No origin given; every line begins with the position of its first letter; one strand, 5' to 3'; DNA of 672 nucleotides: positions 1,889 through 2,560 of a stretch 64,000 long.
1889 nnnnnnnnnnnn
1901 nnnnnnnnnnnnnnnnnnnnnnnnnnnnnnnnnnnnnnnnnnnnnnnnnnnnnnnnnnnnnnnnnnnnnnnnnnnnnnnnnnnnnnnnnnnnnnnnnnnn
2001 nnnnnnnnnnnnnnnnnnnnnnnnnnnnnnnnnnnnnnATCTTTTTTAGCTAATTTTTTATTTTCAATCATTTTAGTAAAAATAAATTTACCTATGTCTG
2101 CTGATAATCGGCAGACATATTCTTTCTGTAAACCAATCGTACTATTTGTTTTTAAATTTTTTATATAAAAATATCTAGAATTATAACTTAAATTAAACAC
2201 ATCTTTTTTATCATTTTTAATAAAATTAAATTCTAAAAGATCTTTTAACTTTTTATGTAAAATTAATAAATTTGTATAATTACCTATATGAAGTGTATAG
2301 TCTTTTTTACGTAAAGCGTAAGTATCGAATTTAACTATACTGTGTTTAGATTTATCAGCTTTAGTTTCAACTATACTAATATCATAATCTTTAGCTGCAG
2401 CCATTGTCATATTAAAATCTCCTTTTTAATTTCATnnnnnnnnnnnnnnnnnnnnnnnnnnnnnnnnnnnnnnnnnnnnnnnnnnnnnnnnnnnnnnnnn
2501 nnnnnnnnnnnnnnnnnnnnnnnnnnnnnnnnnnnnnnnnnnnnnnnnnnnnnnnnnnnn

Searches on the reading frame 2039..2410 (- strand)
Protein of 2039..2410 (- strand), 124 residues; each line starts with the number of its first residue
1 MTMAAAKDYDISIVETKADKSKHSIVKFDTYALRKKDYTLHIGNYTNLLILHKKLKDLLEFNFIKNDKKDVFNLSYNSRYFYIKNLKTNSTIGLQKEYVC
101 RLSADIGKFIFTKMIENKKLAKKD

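Call 85: find_encoding_contigs(protein=window:2039-2410:-, flank=10000, max_places=1)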
Protein window:2039-2410:- (124 aa): 5 contigs read that carry it; 1 place shown.
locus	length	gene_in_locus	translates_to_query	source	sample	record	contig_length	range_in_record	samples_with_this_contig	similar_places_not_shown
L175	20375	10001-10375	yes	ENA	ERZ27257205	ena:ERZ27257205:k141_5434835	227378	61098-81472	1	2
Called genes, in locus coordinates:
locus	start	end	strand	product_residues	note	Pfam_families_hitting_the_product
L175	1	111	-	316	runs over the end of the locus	-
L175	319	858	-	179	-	PF00186:DHFR_1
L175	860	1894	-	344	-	-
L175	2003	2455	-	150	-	-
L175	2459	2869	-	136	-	-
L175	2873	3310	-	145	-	-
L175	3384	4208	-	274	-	-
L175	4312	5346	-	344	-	PF00149:Metallophos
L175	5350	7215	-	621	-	PF02463:SMC_N, PF13476:AAA_23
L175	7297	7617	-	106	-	PF07693:KAP_NTPase (weak)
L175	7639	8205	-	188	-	-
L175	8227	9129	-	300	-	-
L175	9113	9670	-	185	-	-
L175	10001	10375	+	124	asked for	-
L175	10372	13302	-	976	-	-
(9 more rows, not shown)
